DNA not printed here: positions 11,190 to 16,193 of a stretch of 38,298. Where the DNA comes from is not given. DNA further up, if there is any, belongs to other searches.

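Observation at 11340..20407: About 7 kb of one ~17-residue repeat spread across two adjacent T4SS genes, one of which is the VirB10 homologue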

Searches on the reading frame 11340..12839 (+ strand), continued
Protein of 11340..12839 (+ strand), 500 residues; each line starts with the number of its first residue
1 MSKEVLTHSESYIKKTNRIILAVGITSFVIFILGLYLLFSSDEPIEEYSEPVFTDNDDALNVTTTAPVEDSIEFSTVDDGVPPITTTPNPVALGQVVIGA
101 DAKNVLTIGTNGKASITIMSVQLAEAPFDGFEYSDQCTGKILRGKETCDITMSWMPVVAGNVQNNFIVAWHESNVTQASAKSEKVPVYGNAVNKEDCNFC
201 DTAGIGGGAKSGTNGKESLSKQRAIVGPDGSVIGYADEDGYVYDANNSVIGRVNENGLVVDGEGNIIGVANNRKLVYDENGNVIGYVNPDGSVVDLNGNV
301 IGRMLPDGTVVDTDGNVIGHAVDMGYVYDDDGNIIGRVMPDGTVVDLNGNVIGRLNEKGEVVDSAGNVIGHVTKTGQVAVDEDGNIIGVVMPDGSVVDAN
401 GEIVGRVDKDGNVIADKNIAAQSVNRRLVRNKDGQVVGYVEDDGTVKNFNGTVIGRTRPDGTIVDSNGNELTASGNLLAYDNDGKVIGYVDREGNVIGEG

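Call 34: find_encoding_contigs(protein=P0184, flank=8000, max_places=1)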
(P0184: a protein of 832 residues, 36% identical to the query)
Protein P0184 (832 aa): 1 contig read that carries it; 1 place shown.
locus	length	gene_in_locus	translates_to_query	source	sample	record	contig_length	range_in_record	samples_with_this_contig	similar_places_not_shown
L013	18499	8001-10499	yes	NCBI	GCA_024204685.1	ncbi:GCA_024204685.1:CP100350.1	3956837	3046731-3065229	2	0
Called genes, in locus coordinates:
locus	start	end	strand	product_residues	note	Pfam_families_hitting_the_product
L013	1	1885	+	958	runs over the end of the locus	PF07695:7TMR-DISM_7TM, PF00512:HisKA, PF02518:HATPase_c, PF00072:Response_reg, PF01627:Hpt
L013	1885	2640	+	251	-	PF00072:Response_reg, PF00486:Trans_reg_C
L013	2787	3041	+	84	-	-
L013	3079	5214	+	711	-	PF13400:Tad (weak)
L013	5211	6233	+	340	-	-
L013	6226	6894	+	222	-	PF27226:AF_1845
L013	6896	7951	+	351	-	-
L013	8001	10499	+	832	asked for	PF16976:RcpC, PF12396:DUF3659 (faint), PF21784:Bflower (faint), PF21785:Bflower_2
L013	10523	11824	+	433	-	PF13629:T2SS-T3SS_pil_N, PF00263:Secretin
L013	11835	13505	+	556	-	PF00498:FHA (weak), PF00437:T2SSE, PF27713:UCP018868 (weak)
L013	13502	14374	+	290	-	PF00482:T2SSF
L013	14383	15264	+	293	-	PF00482:T2SSF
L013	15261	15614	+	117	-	PF02643:DUF192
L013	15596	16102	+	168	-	PF12895:ANAPC3 (weak), PF13424:TPR_12 (weak), PF13432:TPR_16, PF14559:TPR_19, PF00515:TPR_1, PF07719:TPR_2 (weak), PF13428:TPR_14 (weak), PF13414:TPR_11, +6 more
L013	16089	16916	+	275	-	PF07811:TadE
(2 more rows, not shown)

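Call 52: predict_structure(alignment_id=A1)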
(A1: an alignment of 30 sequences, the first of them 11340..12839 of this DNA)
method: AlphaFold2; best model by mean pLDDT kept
length: 500 residues; sequences in the alignment: 30
mean_pLDDT: 73.5   pTM: 0.37
mean pLDDT of the five models: 73.5, 72.3, 71.2, 71.0, 69.2
residues with pLDDT >= 90: 0; 70-90: 380; 50-70: 57; < 50: 63
segments of 3 or more residues with pLDDT < 50: 1-6, 46-79, 200-219
pLDDT, mean of each block of 10 residues (from residue 1): 47 73 88 83 47 38 34 38 82 78 85 85 81 86 85 82 86 78 86 66 34 36 72 77 80 77 76 82 82 81 84 86 80 77 82 84 84 74 75 75 72 63 71 80 84 84 81 73 72 67
secondary structure, 60 per line:
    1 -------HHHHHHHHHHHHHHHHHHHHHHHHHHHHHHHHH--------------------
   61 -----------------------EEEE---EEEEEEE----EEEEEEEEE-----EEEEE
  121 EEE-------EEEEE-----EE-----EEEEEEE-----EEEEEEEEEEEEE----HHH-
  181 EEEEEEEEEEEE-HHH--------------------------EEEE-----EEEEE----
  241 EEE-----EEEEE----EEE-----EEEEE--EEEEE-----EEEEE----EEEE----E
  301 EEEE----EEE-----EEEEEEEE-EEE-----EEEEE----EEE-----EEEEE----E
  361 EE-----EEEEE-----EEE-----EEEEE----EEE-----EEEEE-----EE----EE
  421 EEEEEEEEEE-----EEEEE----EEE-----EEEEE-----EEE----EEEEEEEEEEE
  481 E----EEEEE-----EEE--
elements in order: H8-40 E84-87 E91-97 E102-110 E116-123 E131-135 E148-154 E160-172 E181-192 E223-226 E232-236 E241-243 E249-253 E258-260 E266-270 E273-277 E283-287 E292-295 E300-304 E309-311 E317-324 E326-328 E334-338 E343-345 E351-355 E360-362 E368-372 E378-380 E386-390 E395-397 E403-407 E419-430 E436-440 E445-447 E453-457 E463-465 E470-481 E486-490 E496-498

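Call 56: fold_search(model_id=the predicted structure, library=pdb)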
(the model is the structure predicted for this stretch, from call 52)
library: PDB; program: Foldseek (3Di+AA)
matches with E <= 10: 1785; with E <= 0.001: 97
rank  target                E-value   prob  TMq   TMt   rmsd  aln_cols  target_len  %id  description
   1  4aq1_A                1.4e-06  1.00  0.18  0.13  22.7       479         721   12  Structure of the SbsB S-layer protein of Geobacillus stearothermophilus PV72p2 in complex with nanobody KB6 (released 2012-06-13)
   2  2e6j_MODEL_1_A        1.6e-06  1.00  0.18  0.70   3.3       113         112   14  Solution structure of the C-terminal PapD-like domain from human HYDIN protein (released 2007-07-03)
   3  6fvi                  3.2e-06  1.00  0.20  0.62  10.0       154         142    9  ASH / PapD-like domain of human CEP192 (PapD-like domain 7) (released 2019-03-20)
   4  9ijj_h                3.2e-06  1.00  0.17  0.06   4.3       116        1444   12  In situ structure of the central apparatus in mouse sperm axoneme. (released 2025-06-04)
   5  7som_J                3.9e-06  1.00  0.19  0.14   5.1       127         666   11  Ciliary C2 central pair apparatus isolated from Chlamydomonas reinhardtii (released 2022-04-13)
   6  3qbt_F                3.9e-06  1.00  0.17  0.49   4.5       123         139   13  Crystal structure of OCRL1 540-678 in complex with Rab8a:GppNHp (released 2011-03-23)
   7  4aq1_C                5.5e-06  0.99  0.18  0.15  22.2       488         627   14  Structure of the SbsB S-layer protein of Geobacillus stearothermophilus PV72p2 in complex with nanobody KB6 (released 2012-06-13)
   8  6bqm                  9.2e-06  1.00  0.17  0.18   4.2       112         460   19  Secreted serine protease VesC from Vibrio cholerae (released 2018-11-28)
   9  7sqc_O1               1.5e-05  1.00  0.20  0.15   3.2       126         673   17  Ciliary C1 central pair apparatus isolated from Chlamydomonas reinhardtii (released 2022-04-13)
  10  7ptb                  1.5e-05  1.00  0.19  0.29  15.3       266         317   11  Crystal structure of the SPD-2 domain of human CEP192 (released 2022-04-06)
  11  7n6g_3J               1.9e-05  1.00  0.17  0.23   3.4       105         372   16  C1 of central pair (released 2022-05-18)
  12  8jmw_A                2.0e-05  1.00  0.17  0.16  15.8       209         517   14  Fibril form of serine peptidase Vpr (released 2023-12-06)
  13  9fh8_H                2.1e-05  1.00  0.15  0.25   4.5       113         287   19  Crystal structure of the SPD-2 domain of Apis dorsata CEP192 (released 2025-03-26)
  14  7sqc_O0               2.5e-05  1.00  0.17  0.08   3.7       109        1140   17  Ciliary C1 central pair apparatus isolated from Chlamydomonas reinhardtii (released 2022-04-13)
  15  4lk4                  2.7e-05  1.00  0.18  0.27   2.5       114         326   12  Structure of Vibrio cholerae VesB protease (released 2014-02-05)
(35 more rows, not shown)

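Call 72: search_protein_families(library=pfam, proteins=[P0184, P0223, P0185], max_evalue=0.001)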
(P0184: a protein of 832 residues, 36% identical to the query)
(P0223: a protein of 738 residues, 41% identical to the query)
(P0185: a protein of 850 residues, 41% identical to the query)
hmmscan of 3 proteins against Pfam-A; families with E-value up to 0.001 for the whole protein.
P0184 (832 aa): 5 families
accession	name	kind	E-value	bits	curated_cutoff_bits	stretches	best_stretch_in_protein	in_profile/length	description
PF21785.3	Bflower_2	-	1.1e-45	154.4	38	6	510-595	11-99/112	5-fold beta-flower protein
PF12396.14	DUF3659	-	1.5e-31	108.5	24.8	1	326-376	8-56/61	Protein of unknown function (DUF3659)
PF21784.3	Bflower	-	4.6e-28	98.4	25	1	737-786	19-68/116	4-fold beta flower protein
PF16976.10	RcpC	-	2.5e-17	63.3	28.8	1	117-240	2-114/114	Flp pilus assembly protein RcpC/CpaB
PF08666.17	SAF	-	9.7e-05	23.3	21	1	48-107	2-59/63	SAF domain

P0223 (738 aa): 5 families
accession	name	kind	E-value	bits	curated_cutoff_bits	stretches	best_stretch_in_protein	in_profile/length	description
PF21785.3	Bflower_2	-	9.7e-34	116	38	6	415-479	29-84/112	5-fold beta-flower protein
PF21784.3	Bflower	-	4e-16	59.9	25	0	419-473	15-68/116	4-fold beta flower protein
PF03743.19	TrbI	-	3.3e-14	53.6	35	1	559-735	2-187/188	Bacterial conjugation TrbI-like protein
PF12396.14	DUF3659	-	3.9e-14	52.7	24.8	0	342-397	7-55/61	Protein of unknown function (DUF3659)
PF05593.20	RHS_repeat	-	8e-06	26.6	22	0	158-190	1-37/38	RHS Repeat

P0185 (850 aa): 5 families
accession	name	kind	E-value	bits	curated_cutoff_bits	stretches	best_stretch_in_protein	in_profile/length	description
PF21785.3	Bflower_2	-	5.9e-44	148.9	38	6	331-420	17-97/112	5-fold beta-flower protein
PF12396.14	DUF3659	-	1.5e-15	57.2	24.8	0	158-214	8-60/61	Protein of unknown function (DUF3659)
PF21784.3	Bflower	-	2.5e-15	57.3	25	0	241-306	4-63/116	4-fold beta flower protein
PF05593.20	RHS_repeat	-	5.3e-15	55.8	22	0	499-531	1-37/38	RHS Repeat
PF03743.19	TrbI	-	1.2e-14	55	35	1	665-840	2-186/188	Bacterial conjugation TrbI-like protein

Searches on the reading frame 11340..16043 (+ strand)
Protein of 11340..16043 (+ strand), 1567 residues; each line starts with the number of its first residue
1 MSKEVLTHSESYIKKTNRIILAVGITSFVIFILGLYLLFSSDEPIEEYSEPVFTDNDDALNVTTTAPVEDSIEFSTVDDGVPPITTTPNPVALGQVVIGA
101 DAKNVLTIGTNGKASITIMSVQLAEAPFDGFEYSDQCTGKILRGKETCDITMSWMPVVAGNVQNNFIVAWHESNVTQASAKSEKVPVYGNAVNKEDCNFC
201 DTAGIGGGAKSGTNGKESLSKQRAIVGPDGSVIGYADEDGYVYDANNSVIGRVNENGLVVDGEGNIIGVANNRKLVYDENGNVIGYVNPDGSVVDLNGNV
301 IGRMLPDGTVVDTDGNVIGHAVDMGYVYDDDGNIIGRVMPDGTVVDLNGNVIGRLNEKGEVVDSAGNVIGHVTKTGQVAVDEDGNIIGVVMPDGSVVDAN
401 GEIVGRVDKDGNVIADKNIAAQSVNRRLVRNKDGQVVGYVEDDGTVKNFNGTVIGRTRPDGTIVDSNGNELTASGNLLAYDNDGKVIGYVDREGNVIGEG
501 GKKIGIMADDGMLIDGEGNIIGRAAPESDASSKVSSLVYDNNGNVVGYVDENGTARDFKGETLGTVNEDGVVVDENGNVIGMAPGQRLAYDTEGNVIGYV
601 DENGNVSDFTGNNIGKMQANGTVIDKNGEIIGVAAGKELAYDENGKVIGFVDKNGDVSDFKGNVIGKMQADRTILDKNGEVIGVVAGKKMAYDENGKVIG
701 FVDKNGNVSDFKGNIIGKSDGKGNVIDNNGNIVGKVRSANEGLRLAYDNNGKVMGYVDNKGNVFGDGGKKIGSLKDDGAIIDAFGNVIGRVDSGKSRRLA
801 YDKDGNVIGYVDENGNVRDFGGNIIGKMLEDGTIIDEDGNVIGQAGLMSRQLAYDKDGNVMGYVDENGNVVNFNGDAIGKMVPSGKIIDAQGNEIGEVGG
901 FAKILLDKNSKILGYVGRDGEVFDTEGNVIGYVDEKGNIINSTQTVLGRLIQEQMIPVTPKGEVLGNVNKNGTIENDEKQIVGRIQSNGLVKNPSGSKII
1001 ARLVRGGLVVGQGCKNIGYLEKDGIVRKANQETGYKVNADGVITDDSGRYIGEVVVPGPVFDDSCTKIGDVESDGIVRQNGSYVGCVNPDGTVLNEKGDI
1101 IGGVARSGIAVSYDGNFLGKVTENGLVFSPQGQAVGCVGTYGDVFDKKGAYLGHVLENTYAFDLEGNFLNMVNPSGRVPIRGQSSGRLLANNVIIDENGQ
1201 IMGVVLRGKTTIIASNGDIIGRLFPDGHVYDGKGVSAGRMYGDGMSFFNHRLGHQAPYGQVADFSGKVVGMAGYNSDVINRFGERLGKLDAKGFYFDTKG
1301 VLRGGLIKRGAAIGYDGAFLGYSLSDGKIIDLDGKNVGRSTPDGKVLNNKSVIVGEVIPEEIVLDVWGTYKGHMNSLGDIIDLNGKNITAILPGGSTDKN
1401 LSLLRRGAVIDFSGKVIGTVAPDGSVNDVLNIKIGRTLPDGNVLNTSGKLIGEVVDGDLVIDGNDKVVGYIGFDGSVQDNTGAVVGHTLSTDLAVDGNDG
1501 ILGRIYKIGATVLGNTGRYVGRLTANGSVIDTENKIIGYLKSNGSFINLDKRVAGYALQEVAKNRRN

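Call 5: search_protein_families(library=pfam, proteins=[window:11340-16043:+], max_evalue=0.01)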
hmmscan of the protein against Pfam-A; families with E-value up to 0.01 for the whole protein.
window:11340-16043:+ (1567 aa): 5 families
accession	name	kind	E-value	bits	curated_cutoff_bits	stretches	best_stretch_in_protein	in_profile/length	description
PF21785.3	Bflower_2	-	1.8e-111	366.4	38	14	272-356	17-97/112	5-fold beta-flower protein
PF21784.3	Bflower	-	6.8e-55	184.9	25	8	673-741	2-68/116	4-fold beta flower protein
PF12396.14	DUF3659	-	1.1e-50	169.8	24.8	5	324-373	11-56/61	Protein of unknown function (DUF3659)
PF05593.20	RHS_repeat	-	2.1e-20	73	22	0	782-816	2-37/38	RHS Repeat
PF12645.13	HTH_16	-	0.006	17.1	22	0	796-813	30-47/65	Helix-turn-helix domain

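Call 29: search_solved_structures(query=window:11340-16040:+, max_evalue=0.01, show_alignments=2)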
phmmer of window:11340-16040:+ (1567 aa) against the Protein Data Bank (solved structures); distinct sequences matched with E-value up to 0.01: 0.
